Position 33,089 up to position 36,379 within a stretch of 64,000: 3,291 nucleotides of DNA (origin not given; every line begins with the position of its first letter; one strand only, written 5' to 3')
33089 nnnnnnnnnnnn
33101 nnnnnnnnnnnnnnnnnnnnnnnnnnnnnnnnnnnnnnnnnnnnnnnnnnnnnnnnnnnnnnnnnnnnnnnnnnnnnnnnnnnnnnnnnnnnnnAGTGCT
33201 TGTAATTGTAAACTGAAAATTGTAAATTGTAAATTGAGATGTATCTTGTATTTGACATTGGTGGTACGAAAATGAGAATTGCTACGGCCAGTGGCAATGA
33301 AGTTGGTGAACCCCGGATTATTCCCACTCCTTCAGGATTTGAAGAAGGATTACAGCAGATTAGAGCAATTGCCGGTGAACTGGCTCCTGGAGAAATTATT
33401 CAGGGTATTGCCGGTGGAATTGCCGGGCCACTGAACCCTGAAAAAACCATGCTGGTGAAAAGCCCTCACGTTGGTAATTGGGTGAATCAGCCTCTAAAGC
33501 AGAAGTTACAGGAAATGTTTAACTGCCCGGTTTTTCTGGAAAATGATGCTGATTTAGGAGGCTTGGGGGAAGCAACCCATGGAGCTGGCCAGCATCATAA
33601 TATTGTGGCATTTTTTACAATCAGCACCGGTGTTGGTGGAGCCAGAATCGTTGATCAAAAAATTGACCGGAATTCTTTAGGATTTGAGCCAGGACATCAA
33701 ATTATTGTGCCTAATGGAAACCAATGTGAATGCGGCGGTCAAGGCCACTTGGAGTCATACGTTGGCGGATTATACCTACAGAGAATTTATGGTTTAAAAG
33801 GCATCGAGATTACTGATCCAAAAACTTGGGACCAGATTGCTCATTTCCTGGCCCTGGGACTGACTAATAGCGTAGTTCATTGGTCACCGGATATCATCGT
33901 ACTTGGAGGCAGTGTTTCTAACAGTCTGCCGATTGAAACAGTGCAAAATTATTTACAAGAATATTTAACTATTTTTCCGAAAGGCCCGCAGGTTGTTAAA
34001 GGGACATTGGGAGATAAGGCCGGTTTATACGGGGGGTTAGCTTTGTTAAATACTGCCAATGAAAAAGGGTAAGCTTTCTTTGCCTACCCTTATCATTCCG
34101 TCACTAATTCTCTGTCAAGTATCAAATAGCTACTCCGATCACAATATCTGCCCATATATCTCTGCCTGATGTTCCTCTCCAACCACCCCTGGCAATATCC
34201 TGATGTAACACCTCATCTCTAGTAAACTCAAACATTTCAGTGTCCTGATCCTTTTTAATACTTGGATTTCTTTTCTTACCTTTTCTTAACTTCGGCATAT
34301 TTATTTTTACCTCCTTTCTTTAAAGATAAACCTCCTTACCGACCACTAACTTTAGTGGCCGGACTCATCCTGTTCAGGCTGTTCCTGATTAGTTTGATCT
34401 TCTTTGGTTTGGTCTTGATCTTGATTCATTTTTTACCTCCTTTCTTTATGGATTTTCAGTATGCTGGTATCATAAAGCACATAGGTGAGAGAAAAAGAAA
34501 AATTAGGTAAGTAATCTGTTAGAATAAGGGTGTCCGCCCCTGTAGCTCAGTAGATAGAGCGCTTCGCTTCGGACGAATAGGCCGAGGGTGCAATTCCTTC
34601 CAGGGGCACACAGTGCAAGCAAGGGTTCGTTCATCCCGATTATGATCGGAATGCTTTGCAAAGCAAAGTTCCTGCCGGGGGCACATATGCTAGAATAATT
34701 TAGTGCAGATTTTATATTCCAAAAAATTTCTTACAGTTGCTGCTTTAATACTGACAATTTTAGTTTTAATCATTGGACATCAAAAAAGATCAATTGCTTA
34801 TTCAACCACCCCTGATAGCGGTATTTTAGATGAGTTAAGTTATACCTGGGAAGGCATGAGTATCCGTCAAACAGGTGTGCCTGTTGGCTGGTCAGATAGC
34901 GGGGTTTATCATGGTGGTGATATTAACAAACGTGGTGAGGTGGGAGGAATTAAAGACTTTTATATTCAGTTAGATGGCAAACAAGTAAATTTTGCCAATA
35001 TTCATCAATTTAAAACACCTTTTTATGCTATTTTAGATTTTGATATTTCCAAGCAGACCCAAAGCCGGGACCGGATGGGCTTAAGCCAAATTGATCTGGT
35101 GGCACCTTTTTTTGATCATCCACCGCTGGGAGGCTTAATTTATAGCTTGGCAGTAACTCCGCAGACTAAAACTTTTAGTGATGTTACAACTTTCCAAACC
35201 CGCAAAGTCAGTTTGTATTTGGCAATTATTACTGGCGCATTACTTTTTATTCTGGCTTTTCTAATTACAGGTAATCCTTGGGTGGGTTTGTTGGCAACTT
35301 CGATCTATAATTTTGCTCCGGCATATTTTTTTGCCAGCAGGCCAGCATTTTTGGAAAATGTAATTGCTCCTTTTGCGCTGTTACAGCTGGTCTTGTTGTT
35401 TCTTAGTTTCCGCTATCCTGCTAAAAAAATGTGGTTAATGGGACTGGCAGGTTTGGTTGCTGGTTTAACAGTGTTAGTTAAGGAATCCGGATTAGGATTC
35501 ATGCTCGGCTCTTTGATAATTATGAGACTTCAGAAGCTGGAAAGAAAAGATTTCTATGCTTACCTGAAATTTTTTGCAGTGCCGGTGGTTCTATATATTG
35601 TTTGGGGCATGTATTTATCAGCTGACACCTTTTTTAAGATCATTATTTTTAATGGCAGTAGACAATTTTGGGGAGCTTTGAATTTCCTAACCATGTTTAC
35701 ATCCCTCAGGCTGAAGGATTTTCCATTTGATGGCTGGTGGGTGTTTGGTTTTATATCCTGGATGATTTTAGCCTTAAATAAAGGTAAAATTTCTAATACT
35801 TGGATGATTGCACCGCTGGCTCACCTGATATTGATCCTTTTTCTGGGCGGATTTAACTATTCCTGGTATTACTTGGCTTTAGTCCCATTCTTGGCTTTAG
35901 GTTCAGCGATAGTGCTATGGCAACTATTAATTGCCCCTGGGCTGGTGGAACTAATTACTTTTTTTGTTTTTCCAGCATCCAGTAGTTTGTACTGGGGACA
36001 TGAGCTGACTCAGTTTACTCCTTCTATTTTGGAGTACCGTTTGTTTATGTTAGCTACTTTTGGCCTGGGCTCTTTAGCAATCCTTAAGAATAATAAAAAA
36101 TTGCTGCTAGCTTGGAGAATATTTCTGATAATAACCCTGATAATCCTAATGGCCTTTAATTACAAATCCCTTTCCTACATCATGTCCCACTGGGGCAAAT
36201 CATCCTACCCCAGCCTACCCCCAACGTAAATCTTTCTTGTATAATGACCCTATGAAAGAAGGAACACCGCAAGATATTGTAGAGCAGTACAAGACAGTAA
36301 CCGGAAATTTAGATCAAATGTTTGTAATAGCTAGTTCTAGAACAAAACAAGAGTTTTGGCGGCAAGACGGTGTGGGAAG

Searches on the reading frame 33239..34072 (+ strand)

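Call 91: search_protein_families(library=pfam, proteins=[window:33239-34072:+], max_evalue=0.001)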
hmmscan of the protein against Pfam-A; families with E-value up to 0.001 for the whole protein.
window:33239-34072:+ (277 aa): 1 family
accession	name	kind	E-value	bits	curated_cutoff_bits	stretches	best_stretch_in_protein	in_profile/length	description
PF00480.26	ROK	-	1.5e-40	140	22.9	1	5-271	4-292/294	ROK family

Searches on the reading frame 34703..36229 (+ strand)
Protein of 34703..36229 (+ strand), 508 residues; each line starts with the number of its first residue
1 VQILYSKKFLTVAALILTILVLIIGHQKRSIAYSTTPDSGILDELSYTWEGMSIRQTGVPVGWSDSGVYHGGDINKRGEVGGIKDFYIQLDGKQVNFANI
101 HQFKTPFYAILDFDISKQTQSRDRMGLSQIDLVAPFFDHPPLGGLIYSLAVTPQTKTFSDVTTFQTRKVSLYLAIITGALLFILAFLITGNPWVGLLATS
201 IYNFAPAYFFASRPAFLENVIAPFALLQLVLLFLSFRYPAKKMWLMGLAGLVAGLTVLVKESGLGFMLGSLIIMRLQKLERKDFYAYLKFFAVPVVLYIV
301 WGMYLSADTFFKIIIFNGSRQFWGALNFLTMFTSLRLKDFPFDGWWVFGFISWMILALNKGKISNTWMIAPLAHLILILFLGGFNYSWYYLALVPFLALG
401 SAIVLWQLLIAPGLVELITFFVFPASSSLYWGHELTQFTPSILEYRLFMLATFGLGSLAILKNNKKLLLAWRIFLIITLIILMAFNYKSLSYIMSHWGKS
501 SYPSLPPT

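Call 91: search_protein_families(library=pfam, proteins=[window:34703-36229:+], max_evalue=0.001)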
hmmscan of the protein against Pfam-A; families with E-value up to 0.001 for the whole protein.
window:34703-36229:+ (508 aa): 1 family
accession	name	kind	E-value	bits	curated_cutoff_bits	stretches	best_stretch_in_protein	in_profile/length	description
PF02366.24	PMT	-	4.2e-09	36.8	22.7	1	125-300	48-227/245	Dolichyl-phosphate-mannose-protein mannosyltransferase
